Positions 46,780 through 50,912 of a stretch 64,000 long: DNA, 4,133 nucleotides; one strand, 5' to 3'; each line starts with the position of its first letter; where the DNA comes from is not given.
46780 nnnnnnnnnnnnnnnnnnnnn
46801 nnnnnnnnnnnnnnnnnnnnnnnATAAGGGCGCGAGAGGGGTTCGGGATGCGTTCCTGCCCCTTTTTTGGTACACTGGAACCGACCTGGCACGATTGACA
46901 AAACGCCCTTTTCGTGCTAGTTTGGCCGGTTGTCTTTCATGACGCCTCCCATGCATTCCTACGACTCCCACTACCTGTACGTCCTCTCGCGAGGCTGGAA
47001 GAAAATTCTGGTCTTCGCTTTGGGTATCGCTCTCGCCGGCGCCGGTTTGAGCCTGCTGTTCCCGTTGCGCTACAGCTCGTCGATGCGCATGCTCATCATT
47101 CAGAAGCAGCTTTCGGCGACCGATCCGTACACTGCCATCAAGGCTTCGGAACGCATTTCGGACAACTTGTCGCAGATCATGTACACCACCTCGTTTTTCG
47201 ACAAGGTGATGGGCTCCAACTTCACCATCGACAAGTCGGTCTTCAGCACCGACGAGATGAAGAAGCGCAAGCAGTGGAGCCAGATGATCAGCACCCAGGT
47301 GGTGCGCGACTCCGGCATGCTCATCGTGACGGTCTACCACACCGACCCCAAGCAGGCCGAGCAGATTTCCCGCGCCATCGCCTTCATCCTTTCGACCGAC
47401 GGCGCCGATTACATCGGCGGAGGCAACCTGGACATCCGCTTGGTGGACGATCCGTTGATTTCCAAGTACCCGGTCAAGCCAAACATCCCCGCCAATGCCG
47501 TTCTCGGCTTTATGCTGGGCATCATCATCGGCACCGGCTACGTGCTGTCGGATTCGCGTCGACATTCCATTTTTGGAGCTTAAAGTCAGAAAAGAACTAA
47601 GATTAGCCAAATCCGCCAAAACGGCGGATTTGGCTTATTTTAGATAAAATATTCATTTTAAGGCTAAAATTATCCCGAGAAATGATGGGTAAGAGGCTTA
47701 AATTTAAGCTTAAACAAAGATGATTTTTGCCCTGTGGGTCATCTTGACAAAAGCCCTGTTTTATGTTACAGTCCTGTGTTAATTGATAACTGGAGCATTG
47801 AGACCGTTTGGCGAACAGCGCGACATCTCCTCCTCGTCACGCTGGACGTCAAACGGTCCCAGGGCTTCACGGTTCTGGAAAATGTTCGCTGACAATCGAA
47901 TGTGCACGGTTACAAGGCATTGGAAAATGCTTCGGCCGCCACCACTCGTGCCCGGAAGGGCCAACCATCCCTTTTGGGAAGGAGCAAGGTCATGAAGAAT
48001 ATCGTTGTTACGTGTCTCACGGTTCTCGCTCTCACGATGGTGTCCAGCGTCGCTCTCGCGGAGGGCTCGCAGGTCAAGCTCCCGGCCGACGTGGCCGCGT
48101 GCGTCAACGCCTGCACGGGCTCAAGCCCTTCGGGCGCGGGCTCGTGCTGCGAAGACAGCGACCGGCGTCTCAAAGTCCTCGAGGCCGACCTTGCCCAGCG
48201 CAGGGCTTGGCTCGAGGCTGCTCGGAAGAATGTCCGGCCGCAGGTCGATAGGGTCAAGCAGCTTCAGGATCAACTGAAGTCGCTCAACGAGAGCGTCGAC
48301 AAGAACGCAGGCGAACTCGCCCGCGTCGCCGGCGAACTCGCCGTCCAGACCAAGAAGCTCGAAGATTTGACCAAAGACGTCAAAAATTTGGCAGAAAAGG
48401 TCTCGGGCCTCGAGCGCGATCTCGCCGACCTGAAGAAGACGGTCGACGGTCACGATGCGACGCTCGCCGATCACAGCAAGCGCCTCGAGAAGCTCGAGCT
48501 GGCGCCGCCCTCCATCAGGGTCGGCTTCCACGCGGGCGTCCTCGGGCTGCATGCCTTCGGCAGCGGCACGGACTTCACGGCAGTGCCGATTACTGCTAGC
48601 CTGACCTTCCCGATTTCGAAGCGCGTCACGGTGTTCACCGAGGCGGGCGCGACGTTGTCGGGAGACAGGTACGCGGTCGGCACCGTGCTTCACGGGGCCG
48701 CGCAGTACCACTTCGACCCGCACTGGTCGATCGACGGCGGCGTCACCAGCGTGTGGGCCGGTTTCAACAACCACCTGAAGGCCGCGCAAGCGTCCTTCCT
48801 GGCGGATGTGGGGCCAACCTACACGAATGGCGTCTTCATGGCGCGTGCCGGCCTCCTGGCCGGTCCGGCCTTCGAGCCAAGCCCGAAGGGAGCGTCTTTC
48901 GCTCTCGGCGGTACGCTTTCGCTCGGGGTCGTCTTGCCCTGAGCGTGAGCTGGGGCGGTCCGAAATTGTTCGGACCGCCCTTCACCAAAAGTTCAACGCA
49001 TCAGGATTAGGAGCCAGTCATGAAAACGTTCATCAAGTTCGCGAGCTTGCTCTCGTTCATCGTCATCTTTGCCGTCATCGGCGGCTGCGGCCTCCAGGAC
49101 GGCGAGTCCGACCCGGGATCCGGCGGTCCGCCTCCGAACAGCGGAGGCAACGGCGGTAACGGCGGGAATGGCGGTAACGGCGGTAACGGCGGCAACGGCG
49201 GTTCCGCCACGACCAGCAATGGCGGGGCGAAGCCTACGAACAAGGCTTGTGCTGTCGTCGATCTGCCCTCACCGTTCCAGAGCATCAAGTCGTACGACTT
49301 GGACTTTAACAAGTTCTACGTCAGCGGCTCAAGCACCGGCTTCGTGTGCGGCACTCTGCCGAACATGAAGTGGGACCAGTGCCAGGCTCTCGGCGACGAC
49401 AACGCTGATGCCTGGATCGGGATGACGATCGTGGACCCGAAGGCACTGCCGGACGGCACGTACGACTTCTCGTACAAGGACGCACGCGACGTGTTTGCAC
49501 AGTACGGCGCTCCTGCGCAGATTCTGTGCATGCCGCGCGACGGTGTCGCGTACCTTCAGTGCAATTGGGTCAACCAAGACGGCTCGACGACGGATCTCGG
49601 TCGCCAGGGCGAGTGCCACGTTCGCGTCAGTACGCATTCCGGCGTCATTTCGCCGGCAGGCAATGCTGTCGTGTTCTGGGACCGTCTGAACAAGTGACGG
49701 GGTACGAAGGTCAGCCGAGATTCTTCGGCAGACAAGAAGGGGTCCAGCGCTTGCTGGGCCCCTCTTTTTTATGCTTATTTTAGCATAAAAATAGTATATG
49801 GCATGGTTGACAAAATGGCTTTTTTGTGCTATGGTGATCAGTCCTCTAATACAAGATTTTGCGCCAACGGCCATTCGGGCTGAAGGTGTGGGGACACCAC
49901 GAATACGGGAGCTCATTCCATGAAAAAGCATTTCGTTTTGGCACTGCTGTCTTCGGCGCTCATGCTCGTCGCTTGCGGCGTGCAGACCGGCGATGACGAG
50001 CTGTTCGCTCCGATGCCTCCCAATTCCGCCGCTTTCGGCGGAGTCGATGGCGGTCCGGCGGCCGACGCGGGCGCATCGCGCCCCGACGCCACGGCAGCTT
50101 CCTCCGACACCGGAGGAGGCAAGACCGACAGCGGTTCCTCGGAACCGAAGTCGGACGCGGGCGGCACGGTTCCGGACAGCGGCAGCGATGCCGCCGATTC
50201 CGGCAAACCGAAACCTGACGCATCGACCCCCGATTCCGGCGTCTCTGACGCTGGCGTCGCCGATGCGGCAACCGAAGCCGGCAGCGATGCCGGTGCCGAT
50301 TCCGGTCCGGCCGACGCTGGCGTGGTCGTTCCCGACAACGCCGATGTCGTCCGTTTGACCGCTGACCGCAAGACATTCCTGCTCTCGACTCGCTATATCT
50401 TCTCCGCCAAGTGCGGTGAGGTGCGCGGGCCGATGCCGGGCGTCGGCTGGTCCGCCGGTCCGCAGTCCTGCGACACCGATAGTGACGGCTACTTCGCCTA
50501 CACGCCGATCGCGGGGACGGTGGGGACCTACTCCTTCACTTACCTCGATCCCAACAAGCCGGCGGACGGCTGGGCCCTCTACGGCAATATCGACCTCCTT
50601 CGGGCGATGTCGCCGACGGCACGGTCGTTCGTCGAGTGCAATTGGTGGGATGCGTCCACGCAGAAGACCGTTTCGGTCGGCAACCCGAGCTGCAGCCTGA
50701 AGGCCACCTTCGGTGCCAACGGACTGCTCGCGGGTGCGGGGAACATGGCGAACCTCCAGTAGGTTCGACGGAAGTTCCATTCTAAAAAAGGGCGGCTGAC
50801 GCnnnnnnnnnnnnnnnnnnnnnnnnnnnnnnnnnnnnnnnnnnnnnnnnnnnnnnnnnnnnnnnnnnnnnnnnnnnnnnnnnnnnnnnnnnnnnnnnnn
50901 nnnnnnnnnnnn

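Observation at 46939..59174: Compact surface-glycan / glycoprotein locus with unusual non-enzymatic members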

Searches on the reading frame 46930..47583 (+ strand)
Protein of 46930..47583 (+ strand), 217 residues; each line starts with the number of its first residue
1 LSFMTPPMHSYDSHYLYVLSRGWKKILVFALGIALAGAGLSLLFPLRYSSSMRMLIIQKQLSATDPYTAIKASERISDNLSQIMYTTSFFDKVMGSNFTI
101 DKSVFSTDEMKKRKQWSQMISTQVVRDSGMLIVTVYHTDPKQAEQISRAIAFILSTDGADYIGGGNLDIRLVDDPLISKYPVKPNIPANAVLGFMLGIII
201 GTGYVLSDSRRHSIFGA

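Call 5: search_protein_families(library=pfam, proteins=[window:46930-47583:+], max_evalue=0.01)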
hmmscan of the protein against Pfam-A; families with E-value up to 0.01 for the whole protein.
window:46930-47583:+ (217 aa): 2 families
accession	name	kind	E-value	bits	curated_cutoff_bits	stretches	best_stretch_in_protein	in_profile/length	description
PF13807.11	GNVR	-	1.4e-05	25.3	27.7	1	168-206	40-78/82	G-rich domain on putative tyrosine kinase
PF02706.20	Wzz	-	0.00045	20.9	25.5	1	16-90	9-84/91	Chain length determinant protein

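Call 6: search_protein_families(library=ncbifam, proteins=[window:46930-47583:+], max_evalue=0.01)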
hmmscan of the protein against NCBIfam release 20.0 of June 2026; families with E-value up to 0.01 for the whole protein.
window:46930-47583:+ (217 aa): 3 families
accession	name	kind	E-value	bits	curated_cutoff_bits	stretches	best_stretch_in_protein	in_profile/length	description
TIGR01006.1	polys_exp_MPA1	subfamily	4.4e-08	32.8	296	1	25-206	23-194/226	CspC family polysaccharide chain length determinant protein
TIGR03007.1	pepcterm_ChnLen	equivalog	0.00069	18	278.85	0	166-206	393-433/498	XrtA system polysaccharide chain length determinant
NF007350.0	PRK09841.1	equivalog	0.0012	17.1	1248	1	168-207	406-445/726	tyrosine-protein kinase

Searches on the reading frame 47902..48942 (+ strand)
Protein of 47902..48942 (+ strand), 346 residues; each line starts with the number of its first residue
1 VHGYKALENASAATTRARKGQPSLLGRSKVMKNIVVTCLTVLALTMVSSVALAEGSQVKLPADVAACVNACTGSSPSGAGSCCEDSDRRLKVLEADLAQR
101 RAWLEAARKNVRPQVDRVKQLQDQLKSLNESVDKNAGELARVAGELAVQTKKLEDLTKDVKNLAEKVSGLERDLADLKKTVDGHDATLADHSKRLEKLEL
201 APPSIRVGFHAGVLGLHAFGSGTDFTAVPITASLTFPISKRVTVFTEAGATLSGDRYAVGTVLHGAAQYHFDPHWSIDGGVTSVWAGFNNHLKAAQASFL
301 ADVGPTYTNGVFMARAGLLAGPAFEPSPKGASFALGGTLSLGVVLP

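Call 5: search_protein_families(library=pfam, proteins=[window:47902-48942:+], max_evalue=0.01)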
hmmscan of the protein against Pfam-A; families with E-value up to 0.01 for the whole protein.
window:47902-48942:+ (346 aa): 22 families
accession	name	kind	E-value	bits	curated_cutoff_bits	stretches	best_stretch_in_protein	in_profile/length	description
PF19220.6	Rod_CreS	-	3.5e-06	26.8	100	1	85-199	45-173/359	Crescentin, rod domain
PF10046.14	BLOC1_2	-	8.2e-06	26.5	33.4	1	104-196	4-92/96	Biogenesis of lysosome-related organelles complex-1 subunit 2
PF01519.22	DUF16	-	9.2e-05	23.3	40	1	126-198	23-102/104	Protein of unknown function DUF16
PF19111.5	DUF5798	-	9.9e-05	22.9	27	0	116-158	22-64/89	Family of unknown function (DUF5798)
PF00261.25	Tropomyosin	-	0.00025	21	38.6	1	82-197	119-241/242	Tropomyosin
PF06160.17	EzrA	-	0.00036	19.4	39.6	1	112-200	347-435/557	Septation ring formation regulator, EzrA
PF04799.18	Fzo_mitofusin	-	0.00049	20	27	1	106-180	86-158/161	fzo-like conserved region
PF05557.18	MAD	-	0.00093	18.1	30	1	83-200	43-160/661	Mitotic checkpoint protein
PF05911.16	FPP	-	0.00093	18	40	1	89-199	707-817/871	Filament-like plant protein, long coiled-coil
PF06818.20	Fez1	-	0.001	20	34.4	1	90-183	19-112/199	Fez1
PF04513.17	Baculo_PEP_C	-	0.0016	19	38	1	97-186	29-120/140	Baculovirus polyhedron envelope protein, PEP, C terminus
PF25762.1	HAUS1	-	0.002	18.4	40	1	83-199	35-148/236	HAUS augmin-like complex subunit 1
PF07889.17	DUF1664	-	0.0023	18.4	34.6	1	108-186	36-115/124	Protein of unknown function (DUF1664)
PF10498.14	IFT57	-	0.0027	17.2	40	1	92-192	233-330/360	Intra-flagellar transport protein 57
PF08614.16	ATG16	-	0.0032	18.1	33.7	1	111-198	76-177/200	Autophagy protein 16 (ATG16)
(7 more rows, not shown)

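Call 6: search_protein_families(library=ncbifam, proteins=[window:47902-48942:+], max_evalue=0.01)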
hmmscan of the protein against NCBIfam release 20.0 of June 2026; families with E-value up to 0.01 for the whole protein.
window:47902-48942:+ (346 aa): 19 families
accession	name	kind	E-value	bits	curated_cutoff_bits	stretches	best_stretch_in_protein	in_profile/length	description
TIGR02168.1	SMC_prok_B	equivalog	2.9e-07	28.7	567.35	1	88-198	344-454/1181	chromosome segregation protein SMC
TIGR02169.1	SMC_prok_A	equivalog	9e-07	27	729.4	1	86-199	811-924/1165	chromosome segregation protein SMC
NF045487.1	ASRP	equivalog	1.9e-06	26.8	300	1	96-197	321-419/593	archaea-specific SMC-related protein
NF052320.1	Cbp1_fam_LP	subfamily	9e-06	25.4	90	1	89-188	89-188/286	Cbp1 family collagen-binding glycoprotein adhesin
TIGR04523.1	Mplasa_alph_rch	subfamily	1.1e-05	23.6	270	1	116-196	288-541/745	helix-rich protein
NF047515.1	SpiroCoCo_C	equivalog_domain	2.2e-05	23.8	125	1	104-199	133-231/313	SpiroCoCo family coiled-coil protein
NF002572.0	PRK02224.1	equivalog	7.5e-05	21.2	1087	1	85-199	318-432/888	DNA double-strand break repair ATPase Rad50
NF047516.1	LA_3659_fam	equivalog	9.3e-05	22.1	36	1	104-209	56-150/221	LA_3659 family protein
NF047514.1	SpiroCoCo_N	equivalog_domain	9.3e-05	22.1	75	1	104-209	56-150/221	SpiroCoCo family coiled-coil protein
NF003034.1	PRK03918.1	equivalog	0.00013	20.1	700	1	90-198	614-716/878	DNA double-strand break repair ATPase Rad50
NF038350.1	taxis_HmpF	equivalog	0.0003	19.3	200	1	88-174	466-552/553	pilus motility taxis protein HmpF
TIGR02559.1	HrpB7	equivalog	0.00046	20.6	134.4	1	87-198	14-119/158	type III secretion protein HrpB7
NF038218.1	IcmG_DotF_IVB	equivalog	0.00074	19.2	200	1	88-167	113-189/266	type IVB secretion system protein IcmG/DotF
NF003409.0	PRK04778.1-3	equivalog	0.0021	16.9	562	1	116-200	354-438/570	septation ring formation regulator EzrA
TIGR04211.1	SH3_and_anchor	equivalog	0.0029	17.2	65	1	112-184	62-151/198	TIGR04211 family SH3 domain-containing protein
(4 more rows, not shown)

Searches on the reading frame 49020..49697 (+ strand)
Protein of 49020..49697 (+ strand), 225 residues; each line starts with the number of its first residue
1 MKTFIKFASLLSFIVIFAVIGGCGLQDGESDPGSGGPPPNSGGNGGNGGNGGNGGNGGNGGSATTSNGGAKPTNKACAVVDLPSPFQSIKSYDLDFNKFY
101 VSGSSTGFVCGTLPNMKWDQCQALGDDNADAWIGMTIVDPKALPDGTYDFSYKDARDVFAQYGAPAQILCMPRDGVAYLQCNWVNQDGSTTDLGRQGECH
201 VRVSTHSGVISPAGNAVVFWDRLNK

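Call 5: search_protein_families(library=pfam, proteins=[window:49020-49697:+], max_evalue=0.01)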
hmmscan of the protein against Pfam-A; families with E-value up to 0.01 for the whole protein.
window:49020-49697:+ (225 aa): 0 families

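Call 6: search_protein_families(library=ncbifam, proteins=[window:49020-49697:+], max_evalue=0.01)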
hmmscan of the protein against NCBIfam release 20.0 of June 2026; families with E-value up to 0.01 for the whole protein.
window:49020-49697:+ (225 aa): 0 families

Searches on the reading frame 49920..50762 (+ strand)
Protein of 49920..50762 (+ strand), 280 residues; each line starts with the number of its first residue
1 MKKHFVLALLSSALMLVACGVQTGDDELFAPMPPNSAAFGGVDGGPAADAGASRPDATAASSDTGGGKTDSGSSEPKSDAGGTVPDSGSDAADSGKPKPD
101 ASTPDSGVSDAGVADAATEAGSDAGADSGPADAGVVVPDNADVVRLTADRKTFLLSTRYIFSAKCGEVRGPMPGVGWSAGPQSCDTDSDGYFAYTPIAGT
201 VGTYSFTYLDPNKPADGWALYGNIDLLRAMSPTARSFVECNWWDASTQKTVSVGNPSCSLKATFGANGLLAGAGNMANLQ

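Call 5: search_protein_families(library=pfam, proteins=[window:49920-50762:+], max_evalue=0.01)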
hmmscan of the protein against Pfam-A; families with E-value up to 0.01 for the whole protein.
window:49920-50762:+ (280 aa): 0 families

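Call 6: search_protein_families(library=ncbifam, proteins=[window:49920-50762:+], max_evalue=0.01)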
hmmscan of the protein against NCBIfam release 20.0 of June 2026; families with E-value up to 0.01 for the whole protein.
window:49920-50762:+ (280 aa): 0 families
